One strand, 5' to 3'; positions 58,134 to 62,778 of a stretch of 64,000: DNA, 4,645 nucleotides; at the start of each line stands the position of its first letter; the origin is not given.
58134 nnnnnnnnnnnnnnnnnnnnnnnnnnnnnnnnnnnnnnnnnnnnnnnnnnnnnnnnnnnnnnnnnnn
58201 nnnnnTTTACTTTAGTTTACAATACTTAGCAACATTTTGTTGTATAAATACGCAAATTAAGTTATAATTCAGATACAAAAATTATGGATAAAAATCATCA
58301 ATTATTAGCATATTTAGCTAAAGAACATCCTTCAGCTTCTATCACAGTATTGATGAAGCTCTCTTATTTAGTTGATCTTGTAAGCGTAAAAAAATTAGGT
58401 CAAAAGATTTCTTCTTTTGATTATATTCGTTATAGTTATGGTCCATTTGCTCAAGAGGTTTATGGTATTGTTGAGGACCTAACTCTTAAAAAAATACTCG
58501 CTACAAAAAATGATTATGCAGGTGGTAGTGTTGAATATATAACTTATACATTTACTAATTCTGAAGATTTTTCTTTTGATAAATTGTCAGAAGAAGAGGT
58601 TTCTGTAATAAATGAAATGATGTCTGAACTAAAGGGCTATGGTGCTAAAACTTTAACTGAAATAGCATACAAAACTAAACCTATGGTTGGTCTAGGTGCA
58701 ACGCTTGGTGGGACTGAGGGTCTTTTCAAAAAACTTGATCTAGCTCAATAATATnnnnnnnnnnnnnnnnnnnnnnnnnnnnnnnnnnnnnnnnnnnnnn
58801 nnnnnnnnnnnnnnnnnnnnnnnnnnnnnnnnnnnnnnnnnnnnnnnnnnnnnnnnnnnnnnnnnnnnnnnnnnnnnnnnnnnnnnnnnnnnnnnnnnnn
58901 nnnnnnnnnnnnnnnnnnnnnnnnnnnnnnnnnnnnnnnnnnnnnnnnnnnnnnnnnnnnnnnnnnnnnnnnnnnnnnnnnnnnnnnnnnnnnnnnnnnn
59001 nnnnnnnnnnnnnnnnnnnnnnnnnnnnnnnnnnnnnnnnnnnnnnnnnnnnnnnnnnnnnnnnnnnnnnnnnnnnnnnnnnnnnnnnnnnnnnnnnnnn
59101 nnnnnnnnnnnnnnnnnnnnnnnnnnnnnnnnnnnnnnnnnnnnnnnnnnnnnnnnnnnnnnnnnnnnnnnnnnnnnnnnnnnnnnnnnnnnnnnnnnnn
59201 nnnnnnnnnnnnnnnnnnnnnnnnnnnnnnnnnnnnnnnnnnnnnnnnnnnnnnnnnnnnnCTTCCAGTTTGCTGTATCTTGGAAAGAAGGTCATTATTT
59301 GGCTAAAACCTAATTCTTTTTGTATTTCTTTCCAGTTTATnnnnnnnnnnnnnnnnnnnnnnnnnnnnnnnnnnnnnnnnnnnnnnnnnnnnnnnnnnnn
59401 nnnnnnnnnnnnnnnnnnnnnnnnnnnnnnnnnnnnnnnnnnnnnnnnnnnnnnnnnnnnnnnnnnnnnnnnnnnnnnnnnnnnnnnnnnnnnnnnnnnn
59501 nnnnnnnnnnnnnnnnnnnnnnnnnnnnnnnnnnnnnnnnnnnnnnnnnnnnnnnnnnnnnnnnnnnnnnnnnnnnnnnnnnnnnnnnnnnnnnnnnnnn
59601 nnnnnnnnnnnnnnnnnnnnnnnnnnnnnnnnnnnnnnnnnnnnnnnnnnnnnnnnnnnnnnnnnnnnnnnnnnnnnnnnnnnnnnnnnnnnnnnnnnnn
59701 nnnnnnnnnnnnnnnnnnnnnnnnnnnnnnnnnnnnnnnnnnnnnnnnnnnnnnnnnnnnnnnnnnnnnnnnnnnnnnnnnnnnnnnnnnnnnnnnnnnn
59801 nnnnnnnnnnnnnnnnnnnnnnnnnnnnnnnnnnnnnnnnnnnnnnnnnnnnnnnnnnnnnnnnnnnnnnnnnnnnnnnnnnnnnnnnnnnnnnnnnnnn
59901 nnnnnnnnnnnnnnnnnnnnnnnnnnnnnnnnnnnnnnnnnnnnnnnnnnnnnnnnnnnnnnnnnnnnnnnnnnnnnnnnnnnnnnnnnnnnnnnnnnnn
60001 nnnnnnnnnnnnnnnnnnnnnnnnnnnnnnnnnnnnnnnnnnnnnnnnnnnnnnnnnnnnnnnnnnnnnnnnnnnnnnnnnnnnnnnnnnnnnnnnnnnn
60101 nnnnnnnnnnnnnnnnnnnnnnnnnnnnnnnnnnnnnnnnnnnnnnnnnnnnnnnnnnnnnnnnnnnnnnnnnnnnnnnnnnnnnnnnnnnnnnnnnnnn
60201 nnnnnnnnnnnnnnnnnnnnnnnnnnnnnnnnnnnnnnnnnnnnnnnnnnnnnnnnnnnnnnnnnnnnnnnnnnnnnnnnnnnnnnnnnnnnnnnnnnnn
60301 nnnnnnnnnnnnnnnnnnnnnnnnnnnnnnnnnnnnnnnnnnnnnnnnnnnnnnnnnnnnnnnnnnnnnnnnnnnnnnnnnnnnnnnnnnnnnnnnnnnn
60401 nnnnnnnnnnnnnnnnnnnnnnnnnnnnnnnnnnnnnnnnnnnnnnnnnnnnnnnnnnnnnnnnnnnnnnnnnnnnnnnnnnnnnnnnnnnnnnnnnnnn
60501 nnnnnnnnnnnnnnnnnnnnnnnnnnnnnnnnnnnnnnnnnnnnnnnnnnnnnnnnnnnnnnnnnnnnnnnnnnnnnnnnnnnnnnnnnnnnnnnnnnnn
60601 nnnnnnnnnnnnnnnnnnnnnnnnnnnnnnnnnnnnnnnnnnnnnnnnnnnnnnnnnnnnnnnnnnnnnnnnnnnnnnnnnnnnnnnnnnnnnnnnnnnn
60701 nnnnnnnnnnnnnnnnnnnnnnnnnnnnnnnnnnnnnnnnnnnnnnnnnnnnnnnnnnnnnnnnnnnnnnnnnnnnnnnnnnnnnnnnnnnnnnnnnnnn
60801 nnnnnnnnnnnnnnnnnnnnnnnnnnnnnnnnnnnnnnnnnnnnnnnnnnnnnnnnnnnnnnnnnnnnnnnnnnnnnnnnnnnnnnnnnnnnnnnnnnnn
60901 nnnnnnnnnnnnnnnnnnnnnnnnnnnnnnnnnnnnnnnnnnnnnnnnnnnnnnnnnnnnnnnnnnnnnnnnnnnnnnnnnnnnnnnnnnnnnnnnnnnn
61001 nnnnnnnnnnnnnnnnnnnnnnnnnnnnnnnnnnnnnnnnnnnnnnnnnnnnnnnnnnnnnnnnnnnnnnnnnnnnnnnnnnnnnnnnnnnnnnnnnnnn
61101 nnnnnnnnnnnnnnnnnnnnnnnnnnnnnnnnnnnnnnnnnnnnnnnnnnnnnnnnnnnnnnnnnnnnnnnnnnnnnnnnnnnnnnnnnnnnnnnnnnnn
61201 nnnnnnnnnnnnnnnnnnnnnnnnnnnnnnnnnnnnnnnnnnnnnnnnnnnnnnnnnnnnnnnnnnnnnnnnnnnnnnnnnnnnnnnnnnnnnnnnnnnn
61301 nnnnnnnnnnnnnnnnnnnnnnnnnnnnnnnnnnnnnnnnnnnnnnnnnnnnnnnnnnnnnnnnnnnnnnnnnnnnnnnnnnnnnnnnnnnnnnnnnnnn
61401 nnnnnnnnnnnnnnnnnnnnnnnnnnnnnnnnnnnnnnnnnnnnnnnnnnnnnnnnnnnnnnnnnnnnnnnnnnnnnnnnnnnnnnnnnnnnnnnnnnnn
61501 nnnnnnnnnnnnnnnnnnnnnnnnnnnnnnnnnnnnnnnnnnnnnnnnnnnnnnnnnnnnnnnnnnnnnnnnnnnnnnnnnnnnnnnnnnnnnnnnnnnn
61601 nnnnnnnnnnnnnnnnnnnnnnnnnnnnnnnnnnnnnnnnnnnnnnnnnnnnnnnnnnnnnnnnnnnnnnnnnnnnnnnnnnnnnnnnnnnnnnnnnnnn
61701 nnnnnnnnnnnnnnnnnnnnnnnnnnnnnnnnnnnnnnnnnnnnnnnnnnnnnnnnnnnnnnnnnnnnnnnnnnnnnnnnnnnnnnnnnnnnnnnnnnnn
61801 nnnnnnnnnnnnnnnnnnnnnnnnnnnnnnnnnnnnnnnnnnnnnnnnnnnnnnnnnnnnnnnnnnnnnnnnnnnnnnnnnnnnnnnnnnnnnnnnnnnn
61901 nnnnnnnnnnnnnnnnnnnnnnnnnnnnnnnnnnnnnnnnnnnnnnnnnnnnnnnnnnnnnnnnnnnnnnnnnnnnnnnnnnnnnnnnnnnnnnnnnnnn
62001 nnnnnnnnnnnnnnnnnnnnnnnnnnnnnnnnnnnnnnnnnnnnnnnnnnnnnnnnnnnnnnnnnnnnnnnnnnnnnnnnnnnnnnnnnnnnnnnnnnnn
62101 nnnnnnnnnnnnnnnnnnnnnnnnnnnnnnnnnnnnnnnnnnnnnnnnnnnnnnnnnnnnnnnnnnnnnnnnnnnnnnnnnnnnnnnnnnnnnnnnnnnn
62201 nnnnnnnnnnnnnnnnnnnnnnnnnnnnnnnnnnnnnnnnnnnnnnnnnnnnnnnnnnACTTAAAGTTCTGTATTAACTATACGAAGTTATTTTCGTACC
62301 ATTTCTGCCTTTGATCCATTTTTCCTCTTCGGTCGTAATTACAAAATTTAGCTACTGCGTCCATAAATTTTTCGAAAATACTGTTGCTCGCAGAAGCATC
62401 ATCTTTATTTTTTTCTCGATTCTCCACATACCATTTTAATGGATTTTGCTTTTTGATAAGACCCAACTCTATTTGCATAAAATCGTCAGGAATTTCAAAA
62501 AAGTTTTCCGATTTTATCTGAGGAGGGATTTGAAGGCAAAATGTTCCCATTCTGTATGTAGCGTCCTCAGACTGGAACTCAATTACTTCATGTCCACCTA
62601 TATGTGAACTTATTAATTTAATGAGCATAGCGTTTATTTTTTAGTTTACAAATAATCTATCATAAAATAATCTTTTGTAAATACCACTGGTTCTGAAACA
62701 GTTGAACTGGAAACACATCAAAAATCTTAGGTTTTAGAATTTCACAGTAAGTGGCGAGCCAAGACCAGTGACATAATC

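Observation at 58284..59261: Panacea-domain gene translationally coupled to an unrecognised 168-aa partner: candidate novel PanAT-type toxin–antitoxin pair inside the island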

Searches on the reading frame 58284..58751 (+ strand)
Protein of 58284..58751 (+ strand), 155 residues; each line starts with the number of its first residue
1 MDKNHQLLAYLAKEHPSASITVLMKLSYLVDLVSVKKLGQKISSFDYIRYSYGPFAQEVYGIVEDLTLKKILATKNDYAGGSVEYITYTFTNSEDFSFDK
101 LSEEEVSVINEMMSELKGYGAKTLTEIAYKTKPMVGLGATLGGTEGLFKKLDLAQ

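Call 3: search_protein_families(library=pfam, proteins=[window:58284-58751:+], max_evalue=1)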
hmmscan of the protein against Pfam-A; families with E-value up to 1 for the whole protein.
window:58284-58751:+ (155 aa): 1 family
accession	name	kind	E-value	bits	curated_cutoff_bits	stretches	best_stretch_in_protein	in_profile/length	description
PF13274.11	SocA_Panacea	-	1.1e-16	62.1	25.7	1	23-132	1-110/113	Antitoxin SocA-like, Panacea domain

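Call 4: search_protein_families(library=padloc, proteins=[window:58284-58751:+], max_evalue=1)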
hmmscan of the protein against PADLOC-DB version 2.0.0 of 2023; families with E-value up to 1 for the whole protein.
window:58284-58751:+ (155 aa): 3 families
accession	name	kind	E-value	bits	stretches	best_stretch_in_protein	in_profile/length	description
PDLC04505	PDC-M19A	-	7e-07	27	1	3-135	4-120/294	-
PDLC02990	DarG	-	0.00028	18.5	1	11-129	176-287/329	-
PDLC03184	Specificity_I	-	0.0011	15.7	1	18-78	425-485/554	Type I specificity subunit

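Call 5: search_protein_families(library=phrogs, proteins=[window:58284-58751:+], max_evalue=1)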
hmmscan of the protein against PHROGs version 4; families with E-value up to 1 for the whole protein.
window:58284-58751:+ (155 aa): 6 families
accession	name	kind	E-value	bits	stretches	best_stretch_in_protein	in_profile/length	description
phrog_1281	-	unknown function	9.5e-10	39.5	1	5-128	11-120/195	-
phrog_10390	-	unknown function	2.4e-05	25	1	18-133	165-269/299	-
phrog_24871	-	unknown function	0.0012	19.6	1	8-87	41-119/159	-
phrog_14939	-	unknown function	0.011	16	1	7-126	10-126/313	-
phrog_25387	-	transcription regulation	0.14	13.3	1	98-135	16-55/75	late promoter transcriptional regulator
phrog_3658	-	unknown function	0.24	12.8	1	3-40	6-44/91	-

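Call 8: search_protein_families(library=ncbifam, proteins=[window:58284-58751:+], max_evalue=1)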
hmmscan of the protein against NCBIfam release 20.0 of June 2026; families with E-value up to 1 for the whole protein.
window:58284-58751:+ (155 aa): 1 family
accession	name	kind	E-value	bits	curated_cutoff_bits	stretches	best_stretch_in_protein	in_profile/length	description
NF048014.1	antitoxin_DarG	equivalog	0.02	14.2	250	1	10-94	179-256/338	type II toxin-antitoxin system antitoxin DNA ADP-ribosyl glycohydrolase DarG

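Call 54: find_related_loci(query=A3, collection=metagenome_contigs, flank=4000)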
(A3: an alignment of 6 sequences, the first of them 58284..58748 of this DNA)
Query A3 (155 aa) in metagenome_contigs; peptide patterns used: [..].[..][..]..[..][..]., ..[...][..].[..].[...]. (x = any residue, [..] = any of these).
157 stretches matched a pattern; 67 encode a relative of the query (tblastn E <= 1e-3); 67 distinct loci.
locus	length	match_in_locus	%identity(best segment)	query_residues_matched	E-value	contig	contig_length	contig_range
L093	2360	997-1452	53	1-153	8e-50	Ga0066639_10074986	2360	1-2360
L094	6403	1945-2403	51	3-153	3e-49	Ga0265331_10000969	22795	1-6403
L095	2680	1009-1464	55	3-153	4e-49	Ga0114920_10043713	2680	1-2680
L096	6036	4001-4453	50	3-153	9e-49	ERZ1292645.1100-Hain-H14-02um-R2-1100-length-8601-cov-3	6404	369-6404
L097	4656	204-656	49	3-153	1e-48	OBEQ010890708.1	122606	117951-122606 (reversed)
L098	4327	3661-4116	52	1-153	4e-48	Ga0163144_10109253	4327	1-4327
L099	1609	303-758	54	3-153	5e-49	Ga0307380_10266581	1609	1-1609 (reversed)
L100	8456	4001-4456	51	2-153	9e-48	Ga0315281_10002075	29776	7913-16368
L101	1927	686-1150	54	1-153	2e-48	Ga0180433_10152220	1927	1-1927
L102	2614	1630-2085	53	3-154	7e-48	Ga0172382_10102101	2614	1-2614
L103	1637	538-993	51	2-153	1e-48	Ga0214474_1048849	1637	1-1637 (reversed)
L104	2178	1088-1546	50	1-153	2e-47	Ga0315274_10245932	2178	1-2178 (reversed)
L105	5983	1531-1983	48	3-153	1e-46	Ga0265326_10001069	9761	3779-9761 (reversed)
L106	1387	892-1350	50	2-154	4e-48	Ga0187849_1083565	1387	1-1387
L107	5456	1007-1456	50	3-153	3e-46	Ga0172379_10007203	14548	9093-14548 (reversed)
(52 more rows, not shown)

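Call 55: find_related_loci(query=A3, collection=viral_contigs, flank=4000)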
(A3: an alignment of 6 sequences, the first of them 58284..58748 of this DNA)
Query A3 (155 aa) in viral_contigs; peptide patterns used: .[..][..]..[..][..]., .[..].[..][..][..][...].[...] (x = any residue, [..] = any of these).
353 stretches matched a pattern, but none encodes a relative of the query by tblastn (E <= 1e-3).

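Call 67: list_cluster_members(proteins=[P0065, P0051, window:58284-58748:+, window:58761-59258:+, L009:4515-4994:+, L004:1548-2069:+])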
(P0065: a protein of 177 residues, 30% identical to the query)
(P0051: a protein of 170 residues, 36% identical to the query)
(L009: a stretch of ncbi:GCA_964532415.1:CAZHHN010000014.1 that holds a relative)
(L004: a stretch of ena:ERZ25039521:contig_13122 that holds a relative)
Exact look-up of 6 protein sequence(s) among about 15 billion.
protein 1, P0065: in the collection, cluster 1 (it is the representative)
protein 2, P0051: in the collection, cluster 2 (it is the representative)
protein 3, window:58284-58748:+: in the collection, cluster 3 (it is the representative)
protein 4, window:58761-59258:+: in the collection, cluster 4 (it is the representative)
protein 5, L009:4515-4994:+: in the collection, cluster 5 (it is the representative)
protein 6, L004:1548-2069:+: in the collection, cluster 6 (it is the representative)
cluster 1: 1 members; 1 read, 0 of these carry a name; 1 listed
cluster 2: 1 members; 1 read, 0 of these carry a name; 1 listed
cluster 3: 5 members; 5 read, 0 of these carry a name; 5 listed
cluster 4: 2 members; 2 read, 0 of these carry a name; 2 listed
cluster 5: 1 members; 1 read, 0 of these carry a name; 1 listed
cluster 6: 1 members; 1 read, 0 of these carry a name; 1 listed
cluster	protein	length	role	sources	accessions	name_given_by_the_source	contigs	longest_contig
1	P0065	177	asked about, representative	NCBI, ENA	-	-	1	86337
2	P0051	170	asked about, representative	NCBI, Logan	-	-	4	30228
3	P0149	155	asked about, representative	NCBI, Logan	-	-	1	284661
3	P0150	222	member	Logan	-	-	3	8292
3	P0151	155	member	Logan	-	-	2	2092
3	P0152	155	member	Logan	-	-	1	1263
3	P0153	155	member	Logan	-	-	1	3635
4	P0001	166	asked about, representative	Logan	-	-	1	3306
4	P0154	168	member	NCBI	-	-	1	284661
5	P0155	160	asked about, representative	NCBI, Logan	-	-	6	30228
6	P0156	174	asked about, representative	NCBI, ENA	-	-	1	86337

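Call 99: predict_structure(alignment_id=A5)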
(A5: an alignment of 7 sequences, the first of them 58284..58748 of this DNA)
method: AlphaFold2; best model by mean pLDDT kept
length: 155 residues; sequences in the alignment: 7
mean_pLDDT: 91.2   pTM: 0.88
mean pLDDT of the five models: 91.2, 90.9, 90.5, 90.4, 47.1
residues with pLDDT >= 90: 125; 70-90: 20; 50-70: 7; < 50: 3
segments of 3 or more residues with pLDDT < 50: none
pLDDT, mean of each block of 10 residues (from residue 1): 95 91 97 97 97 94 94 76 71 82 97 92 95 95 92 92
secondary structure, 60 per line:
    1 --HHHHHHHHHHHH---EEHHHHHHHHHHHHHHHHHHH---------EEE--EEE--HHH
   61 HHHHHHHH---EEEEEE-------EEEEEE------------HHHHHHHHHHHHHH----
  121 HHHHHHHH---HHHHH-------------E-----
elements in order: H3-14 H20-38 E48-50 E53-55 H58-68 E72-77 E85-90 H103-116 H121-128 H132-136

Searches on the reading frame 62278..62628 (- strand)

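Call 3: search_protein_families(library=pfam, proteins=[window:62278-62628:-], max_evalue=1)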
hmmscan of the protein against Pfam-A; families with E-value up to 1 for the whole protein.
window:62278-62628:- (116 aa): 1 family
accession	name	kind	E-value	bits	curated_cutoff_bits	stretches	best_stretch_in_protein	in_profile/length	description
PF05657.16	DUF806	-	0.092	13.6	25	1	16-81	42-108/121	Protein of unknown function (DUF806)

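Call 8: search_protein_families(library=ncbifam, proteins=[window:62278-62628:-], max_evalue=1)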
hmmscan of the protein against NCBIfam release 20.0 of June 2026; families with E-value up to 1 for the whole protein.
window:62278-62628:- (116 aa): 1 family
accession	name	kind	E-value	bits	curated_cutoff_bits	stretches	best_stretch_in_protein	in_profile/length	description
NF002739.0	PRK02714.1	equivalog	0.02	14.4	259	1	18-74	53-105/320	o-succinylbenzoate synthase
